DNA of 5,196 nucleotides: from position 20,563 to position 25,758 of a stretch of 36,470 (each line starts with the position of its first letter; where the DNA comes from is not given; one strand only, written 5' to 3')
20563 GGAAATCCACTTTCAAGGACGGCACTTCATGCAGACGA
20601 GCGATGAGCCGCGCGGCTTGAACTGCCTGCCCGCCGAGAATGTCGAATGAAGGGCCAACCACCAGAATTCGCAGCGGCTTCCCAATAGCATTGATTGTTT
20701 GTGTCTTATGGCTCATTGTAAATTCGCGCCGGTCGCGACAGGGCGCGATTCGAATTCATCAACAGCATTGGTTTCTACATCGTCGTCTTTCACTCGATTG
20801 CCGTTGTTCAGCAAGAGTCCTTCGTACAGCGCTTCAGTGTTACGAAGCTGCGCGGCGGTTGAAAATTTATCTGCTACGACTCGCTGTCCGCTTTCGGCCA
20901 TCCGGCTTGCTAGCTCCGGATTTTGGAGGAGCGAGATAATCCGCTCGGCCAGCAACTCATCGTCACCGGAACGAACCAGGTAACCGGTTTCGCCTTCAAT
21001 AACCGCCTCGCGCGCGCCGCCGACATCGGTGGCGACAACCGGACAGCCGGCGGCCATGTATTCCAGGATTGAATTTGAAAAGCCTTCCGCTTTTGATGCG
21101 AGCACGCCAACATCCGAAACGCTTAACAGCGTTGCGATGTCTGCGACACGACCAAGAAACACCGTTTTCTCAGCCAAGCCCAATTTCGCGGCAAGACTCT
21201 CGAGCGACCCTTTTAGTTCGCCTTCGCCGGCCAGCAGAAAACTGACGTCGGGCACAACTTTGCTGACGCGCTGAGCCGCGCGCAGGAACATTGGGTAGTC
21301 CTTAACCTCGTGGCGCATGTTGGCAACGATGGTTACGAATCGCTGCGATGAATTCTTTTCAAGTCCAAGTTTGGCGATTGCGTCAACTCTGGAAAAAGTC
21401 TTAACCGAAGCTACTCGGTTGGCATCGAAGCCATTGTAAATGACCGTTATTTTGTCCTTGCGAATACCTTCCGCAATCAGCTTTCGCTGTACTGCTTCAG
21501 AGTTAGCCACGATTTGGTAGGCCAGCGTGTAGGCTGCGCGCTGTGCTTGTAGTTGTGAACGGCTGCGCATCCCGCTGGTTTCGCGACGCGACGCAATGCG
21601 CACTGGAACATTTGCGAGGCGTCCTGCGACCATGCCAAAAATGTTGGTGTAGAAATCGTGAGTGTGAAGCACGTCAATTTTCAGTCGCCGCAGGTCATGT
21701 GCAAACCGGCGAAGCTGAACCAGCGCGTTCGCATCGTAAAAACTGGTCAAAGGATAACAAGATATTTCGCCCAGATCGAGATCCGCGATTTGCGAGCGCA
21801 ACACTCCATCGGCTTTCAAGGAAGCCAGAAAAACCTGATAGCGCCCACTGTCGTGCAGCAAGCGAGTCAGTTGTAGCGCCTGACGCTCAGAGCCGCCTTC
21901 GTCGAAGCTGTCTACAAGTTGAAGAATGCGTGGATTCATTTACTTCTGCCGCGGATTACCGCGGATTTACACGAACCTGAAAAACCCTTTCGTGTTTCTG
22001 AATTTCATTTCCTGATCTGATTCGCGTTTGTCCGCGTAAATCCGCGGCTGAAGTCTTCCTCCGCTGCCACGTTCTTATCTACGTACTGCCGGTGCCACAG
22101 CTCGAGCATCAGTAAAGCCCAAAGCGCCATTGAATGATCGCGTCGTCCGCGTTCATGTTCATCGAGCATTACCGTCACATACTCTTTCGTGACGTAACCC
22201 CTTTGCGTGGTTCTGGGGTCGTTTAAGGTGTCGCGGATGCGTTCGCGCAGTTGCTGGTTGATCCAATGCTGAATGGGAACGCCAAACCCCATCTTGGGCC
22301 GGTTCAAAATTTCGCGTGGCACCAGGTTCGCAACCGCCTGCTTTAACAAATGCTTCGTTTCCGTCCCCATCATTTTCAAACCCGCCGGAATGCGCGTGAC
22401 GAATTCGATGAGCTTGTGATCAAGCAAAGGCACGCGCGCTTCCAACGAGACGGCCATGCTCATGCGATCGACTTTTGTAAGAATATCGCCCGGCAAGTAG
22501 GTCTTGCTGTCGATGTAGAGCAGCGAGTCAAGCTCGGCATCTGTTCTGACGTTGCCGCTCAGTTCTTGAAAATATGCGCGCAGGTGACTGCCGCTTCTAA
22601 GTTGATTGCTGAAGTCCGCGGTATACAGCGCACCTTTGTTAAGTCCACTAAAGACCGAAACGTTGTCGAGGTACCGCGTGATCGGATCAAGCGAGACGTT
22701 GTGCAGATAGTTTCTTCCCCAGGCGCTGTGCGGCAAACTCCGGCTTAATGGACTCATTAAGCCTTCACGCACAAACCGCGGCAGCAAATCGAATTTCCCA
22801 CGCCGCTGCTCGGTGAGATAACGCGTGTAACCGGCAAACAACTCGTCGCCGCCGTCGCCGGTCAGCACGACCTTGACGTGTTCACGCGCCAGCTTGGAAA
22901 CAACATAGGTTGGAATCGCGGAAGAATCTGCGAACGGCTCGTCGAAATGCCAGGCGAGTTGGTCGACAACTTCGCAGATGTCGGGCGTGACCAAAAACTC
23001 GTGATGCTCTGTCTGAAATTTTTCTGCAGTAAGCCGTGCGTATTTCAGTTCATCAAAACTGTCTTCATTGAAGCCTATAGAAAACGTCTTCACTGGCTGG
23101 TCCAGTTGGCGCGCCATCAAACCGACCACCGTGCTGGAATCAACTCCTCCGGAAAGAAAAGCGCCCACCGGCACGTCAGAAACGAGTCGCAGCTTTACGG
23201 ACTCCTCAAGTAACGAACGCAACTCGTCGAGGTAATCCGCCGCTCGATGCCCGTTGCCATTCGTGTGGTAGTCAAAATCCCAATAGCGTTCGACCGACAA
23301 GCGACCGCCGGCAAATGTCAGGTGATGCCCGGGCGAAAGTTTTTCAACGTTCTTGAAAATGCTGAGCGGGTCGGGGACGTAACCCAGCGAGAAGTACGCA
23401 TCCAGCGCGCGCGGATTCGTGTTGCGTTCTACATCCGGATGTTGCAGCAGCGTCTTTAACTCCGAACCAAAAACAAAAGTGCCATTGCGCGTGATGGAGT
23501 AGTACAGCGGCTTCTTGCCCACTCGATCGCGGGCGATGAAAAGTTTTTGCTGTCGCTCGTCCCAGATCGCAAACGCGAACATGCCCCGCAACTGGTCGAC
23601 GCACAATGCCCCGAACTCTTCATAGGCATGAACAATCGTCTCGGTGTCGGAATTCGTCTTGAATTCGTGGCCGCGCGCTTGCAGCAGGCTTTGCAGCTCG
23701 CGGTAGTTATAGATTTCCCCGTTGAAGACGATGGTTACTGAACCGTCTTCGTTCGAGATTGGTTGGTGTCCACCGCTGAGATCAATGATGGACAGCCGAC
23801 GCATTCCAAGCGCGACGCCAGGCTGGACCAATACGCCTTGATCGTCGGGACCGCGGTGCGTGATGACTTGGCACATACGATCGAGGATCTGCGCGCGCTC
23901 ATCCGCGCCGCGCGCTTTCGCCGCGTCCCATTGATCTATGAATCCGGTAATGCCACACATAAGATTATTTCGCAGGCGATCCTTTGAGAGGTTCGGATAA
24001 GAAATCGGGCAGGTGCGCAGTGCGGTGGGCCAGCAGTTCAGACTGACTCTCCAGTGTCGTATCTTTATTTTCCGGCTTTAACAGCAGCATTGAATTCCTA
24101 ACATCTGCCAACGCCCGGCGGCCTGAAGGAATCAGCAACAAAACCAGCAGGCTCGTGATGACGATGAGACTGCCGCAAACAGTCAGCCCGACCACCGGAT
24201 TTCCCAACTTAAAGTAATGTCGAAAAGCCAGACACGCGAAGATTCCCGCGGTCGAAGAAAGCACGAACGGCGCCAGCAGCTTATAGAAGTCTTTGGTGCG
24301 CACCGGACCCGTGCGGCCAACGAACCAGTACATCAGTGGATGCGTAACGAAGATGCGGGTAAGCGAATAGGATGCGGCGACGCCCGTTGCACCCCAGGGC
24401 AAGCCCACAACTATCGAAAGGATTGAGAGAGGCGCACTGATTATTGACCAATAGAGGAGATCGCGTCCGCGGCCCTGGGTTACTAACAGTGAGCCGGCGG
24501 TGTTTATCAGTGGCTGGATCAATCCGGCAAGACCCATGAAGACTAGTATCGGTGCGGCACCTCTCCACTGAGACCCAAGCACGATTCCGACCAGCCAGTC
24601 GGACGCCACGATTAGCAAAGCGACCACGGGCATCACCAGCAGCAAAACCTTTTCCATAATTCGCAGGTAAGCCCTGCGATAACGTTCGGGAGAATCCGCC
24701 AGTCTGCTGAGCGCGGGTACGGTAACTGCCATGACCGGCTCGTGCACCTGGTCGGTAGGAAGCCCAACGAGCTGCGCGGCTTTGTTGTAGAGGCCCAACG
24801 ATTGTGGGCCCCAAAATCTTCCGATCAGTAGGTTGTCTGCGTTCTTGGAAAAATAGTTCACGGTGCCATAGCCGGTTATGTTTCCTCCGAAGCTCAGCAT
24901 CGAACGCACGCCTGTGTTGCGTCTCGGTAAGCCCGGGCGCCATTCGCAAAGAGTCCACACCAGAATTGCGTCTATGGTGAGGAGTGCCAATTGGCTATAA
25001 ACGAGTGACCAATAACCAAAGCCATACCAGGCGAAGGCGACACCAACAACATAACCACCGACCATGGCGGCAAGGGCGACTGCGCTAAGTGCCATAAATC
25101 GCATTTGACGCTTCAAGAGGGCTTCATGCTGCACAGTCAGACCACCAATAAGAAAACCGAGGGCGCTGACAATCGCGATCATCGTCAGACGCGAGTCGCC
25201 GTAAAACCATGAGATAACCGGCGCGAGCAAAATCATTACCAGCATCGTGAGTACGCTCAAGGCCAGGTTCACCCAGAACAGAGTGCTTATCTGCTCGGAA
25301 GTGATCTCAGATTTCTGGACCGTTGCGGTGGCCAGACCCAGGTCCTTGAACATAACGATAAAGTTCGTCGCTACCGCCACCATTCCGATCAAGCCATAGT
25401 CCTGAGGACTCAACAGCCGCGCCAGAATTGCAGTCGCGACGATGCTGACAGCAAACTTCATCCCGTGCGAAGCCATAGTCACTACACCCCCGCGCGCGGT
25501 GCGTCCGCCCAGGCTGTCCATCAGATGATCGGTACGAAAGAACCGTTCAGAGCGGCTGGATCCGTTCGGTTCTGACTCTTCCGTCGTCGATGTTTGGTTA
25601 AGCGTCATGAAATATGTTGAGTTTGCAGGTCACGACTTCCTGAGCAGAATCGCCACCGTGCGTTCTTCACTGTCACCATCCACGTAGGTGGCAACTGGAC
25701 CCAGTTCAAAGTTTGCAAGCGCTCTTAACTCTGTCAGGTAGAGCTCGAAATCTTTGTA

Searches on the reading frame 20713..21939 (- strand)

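Call 5: search_protein_families(library=pfam, proteins=[window:20713-21939:-], max_evalue=0.01)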
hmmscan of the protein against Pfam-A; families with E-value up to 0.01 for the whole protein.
window:20713-21939:- (408 aa): 7 families
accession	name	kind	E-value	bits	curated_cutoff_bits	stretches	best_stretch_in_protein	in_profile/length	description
PF00534.26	Glycos_transf_1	-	3.1e-37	128.2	26.4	1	194-353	10-171/172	Glycosyl transferases group 1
PF13692.12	Glyco_trans_1_4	-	4.5e-36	124.7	27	1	202-340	4-142/142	Glycosyl transferases group 1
PF13439.12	Glyco_transf_4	-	1.2e-19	71.4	28.5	1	15-175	2-170/170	Glycosyltransferase Family 4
PF13579.12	Glyco_trans_4_4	-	5.6e-17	63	29.7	1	15-170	1-158/158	Glycosyl transferase 4-like domain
PF13524.12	Glyco_trans_1_2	-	3.5e-09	37.2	25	1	220-367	7-141/144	Glycosyl transferase-like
PF20706.3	GT4-conflict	-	9.7e-05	21.9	26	1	210-362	209-379/385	Family 4 Glycosyltransferase in conflict systems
PF13477.12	Glyco_trans_4_2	-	0.0027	18.3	23.4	1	34-142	25-130/139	Glycosyl transferase 4-like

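Call 7: search_protein_families(library=ncbifam, proteins=[window:20713-21939:-], max_evalue=0.01)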
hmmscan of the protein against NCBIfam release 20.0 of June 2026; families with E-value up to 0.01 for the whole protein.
window:20713-21939:- (408 aa): 36 families (the best 25 are shown)
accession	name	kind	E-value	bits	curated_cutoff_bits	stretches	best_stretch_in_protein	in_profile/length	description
TIGR03088.1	stp2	hypoth_equivalog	1e-47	163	409.05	1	3-376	2-374/374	TIGR03088 family PEP-CTERM/XrtA system glycosyltransferase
TIGR03999.1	thiol_BshA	equivalog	3e-35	121.8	273.7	1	144-375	149-373/375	N-acetyl-alpha-D-glucosaminyl L-malate synthase BshA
TIGR02149.1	glgA_Coryne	subfamily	4.6e-28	98.4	302.4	1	87-374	83-389/391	glycogen synthase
TIGR04063.1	stp3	hypoth_equivalog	1.8e-26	92.9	442.05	1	122-375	140-395/397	TIGR04063 family PEP-CTERM/XrtA system glycosyltransferase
NF041876.1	EPS_EpsE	equivalog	3.4e-25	89.1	400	1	203-363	216-384/389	exopolysaccharide biosynthesis GT4 family glycosyltransferase EpsE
NF011726.0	PRK15179.1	equivalog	9.9e-24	83.6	733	1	79-367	392-686/694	Vi polysaccharide biosynthesis protein TviE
TIGR03449.1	mycothiol_MshA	equivalog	6.1e-22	78.1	462.5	1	86-374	101-402/406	D-inositol-3-phosphate glycosyltransferase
TIGR04157.1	glyco_rSAM_CFB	subfamily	1.2e-20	73.9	400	1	122-364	152-398/406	TIGR04157 family glycosyltransferase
NF050063.1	ProtGlycPglJ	equivalog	1.3e-20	74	500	1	134-352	139-344/363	N-acetylgalactosamine-N,N'-diacetylbacillosaminyl-diphospho-undecaprenol 4-alpha-N-acetylgalactosaminyltransferase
NF038229.1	Glyco4_Geo_Pelo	equivalog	1.5e-20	73.5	400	1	193-375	154-336/338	GPMC system family 4 glycosyltransferase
NF038011.1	PelF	equivalog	4.8e-20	72.1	100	1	134-365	252-482/489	GT4 family glycosyltransferase PelF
NF047880.1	glyco_SdgA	exception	5.6e-17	61.5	800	1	211-360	326-475/488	serine-aspartate repeat adhesin O-glycosyltransferase SdgA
NF050056.1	ProtGlycPglH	equivalog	3.7e-16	59.1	600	1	197-353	177-332/354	GalNAc-alpha-(1->4)-GalNAc-alpha-(1->3)-diNAcBac-PP-undecaprenol alpha-1,4-N-acetyl-D-galactosaminyltransferase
TIGR04047.1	MSMEG_0565_glyc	hypoth_equivalog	5.8e-16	58.5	259.85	1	21-363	18-362/373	MSMEG_0565 family glycosyltransferase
NF047881.1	glyco_SdgB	exception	6.3e-14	51.5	800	1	219-363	340-484/496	serine-aspartate repeat adhesin O-glycosyltransferase SdgB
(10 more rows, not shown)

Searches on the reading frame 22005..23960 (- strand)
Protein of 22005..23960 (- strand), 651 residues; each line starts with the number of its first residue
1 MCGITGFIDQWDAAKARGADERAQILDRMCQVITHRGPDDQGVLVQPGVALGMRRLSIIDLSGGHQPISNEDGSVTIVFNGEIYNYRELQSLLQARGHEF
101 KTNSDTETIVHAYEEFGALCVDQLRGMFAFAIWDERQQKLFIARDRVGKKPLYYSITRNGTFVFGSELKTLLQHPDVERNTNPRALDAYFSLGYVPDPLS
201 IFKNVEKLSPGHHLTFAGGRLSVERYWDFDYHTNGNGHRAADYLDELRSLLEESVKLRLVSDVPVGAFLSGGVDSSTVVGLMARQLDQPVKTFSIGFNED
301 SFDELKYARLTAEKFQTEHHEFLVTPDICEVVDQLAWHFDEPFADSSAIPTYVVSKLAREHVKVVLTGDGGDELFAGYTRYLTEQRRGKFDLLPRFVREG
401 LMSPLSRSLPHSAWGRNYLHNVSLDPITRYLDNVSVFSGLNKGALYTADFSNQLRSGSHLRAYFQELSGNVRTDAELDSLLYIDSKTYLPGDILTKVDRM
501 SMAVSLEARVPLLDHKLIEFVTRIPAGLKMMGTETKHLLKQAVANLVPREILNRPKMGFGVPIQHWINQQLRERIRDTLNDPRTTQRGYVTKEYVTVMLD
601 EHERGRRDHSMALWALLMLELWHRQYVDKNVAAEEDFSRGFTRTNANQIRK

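Call 5: search_protein_families(library=pfam, proteins=[window:22005-23960:-], max_evalue=0.01)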
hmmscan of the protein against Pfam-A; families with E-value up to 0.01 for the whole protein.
window:22005-23960:- (651 aa): 7 families
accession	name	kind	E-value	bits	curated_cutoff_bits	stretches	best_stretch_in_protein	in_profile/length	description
PF00733.27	Asn_synthase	-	4.8e-118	395.3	21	1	246-624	1-354/354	Asparagine synthase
PF13537.11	GATase_7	-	6.8e-49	165.4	25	1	54-173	2-123/123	Glutamine amidotransferase domain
PF13522.11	GATase_6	-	5.2e-45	153.1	27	1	38-167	1-130/130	Glutamine amidotransferase domain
PF12481.13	DUF3700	-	1.5e-07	31.6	27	1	119-170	124-175/228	Aluminium induced protein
PF02540.23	NAD_synthase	-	0.0011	18.7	21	1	245-378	3-137/242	NAD synthase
PF24167.1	DUF7411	-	0.0057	16.7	28.7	0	267-368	5-102/194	Family of unknown function (DUF7411)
PF06508.19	QueC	-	0.0073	16.3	22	0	268-322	5-58/210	Queuosine biosynthesis protein QueC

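Call 7: search_protein_families(library=ncbifam, proteins=[window:22005-23960:-], max_evalue=0.01)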
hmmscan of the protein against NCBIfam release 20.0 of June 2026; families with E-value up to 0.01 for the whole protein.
window:22005-23960:- (651 aa): 13 families
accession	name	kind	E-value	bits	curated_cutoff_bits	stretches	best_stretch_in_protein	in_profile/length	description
TIGR03108.1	eps_aminotran_1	hypoth_equivalog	2.2e-223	743.5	816.9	1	1-622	1-624/628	XrtA/PEP-CTERM system amidotransferase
TIGR01536.1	asn_synth_AEB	equivalog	1.1e-163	546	267.1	1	2-559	1-517/517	asparagine synthase (glutamine-hydrolyzing)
TIGR03104.1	trio_amidotrans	equivalog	1.1e-135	453.2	570.1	2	1-382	1-384/589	N-acetylglutaminylglutamine amidotransferase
NF006949.0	PRK09431.1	equivalog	8.3e-103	344.8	499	3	1-174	1-168/554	asparagine synthase B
NF033535.1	lass_lactam_cya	exception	1.6e-82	278.1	525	2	1-388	1-390/668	lasso peptide isopeptide bond-forming cyclase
NF033561.1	macrolact_Ik_Al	subfamily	1.9e-27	96.1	300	2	129-384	82-340/561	albusnodin/ikarugamycin family macrolactam cyclase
NF001484.0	PRK00331.1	subfamily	6.4e-12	44.6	381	1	67-174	87-201/601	isomerizing glutamine--fructose-6-phosphate transaminase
TIGR01135.1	glmS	equivalog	1.9e-11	43.2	418.05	1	67-174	86-200/607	glutamine--fructose-6-phosphate transaminase (isomerizing)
TIGR01134.1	purF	equivalog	3.4e-09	36.6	350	1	65-183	84-211/432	amidophosphoribosyltransferase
TIGR00552.1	nadE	equivalog_domain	0.0013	18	63.65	1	242-327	4-89/251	NAD(+) synthase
NF011155.0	PRK14561.1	equivalog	0.0019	17.9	207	0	267-366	5-99/195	hypothetical protein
TIGR00364.1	TIGR00364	equivalog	0.0054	16.3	150.3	1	268-321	4-56/201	7-cyano-7-deazaguanine synthase QueC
NF010587.0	PRK13980.1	equivalog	0.0079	15.4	255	0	245-334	16-104/267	NAD+ synthase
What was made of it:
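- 22005..23960 (-): XrtA/PEP-CTERM-type AsnB-like amidotransferase. It is a frequent co-neighbour of the family. TIGR03108 2.2e-223, below cut-off (call 7).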

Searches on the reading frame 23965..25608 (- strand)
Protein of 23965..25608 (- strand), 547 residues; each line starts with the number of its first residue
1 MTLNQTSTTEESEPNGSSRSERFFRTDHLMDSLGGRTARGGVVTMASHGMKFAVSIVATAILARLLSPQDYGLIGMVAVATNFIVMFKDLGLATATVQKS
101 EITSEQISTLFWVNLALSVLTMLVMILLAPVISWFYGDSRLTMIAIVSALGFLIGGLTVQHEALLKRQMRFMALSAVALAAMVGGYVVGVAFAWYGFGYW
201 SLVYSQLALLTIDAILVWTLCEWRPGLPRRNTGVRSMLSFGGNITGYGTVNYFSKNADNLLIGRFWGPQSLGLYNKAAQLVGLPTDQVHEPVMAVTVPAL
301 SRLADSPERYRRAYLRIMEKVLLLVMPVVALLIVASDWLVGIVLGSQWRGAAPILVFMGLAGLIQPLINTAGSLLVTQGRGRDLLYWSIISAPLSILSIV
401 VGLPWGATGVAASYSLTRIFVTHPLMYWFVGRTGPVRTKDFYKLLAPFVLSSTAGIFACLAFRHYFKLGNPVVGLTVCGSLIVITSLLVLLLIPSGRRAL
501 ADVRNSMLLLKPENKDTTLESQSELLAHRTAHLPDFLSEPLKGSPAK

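Call 5: search_protein_families(library=pfam, proteins=[window:23965-25608:-], max_evalue=0.01)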
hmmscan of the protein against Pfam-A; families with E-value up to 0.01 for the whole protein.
window:23965-25608:- (547 aa): 2 families
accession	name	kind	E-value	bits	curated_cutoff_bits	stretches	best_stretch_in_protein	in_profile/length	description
PF13440.11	Polysacc_synt_3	-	2.9e-89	299.7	23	1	61-352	1-292/293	Polysaccharide biosynthesis protein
PF01943.22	Polysacc_synt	-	7.9e-36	124.3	28.2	1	39-303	3-273/274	Polysaccharide biosynthesis protein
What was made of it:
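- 23965..25608 (-): Wzx-type MOP flippase. It is the conserved partner gene, 21 nt downstream. Polysacc_synt_3 2.9e-89 (call 5).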

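Call 7: search_protein_families(library=ncbifam, proteins=[window:23965-25608:-], max_evalue=0.01)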
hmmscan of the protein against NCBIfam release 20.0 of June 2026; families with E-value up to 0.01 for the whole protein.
window:23965-25608:- (547 aa): 3 families
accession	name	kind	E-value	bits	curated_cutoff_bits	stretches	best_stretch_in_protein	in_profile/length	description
NF007773.0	PRK10459.1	equivalog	2.4e-73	247.8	273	1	52-504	22-476/492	MOP flippase family protein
NF047674.1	TeichurnBiosyTuaB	equivalog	8e-63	213.1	580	1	39-487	10-461/469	teichuronic acid biosynthesis protein TuaB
NF058658.1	Oglyco_Wzx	exception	5.6e-60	203.7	720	1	31-492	4-460/478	O-glycosylation flippase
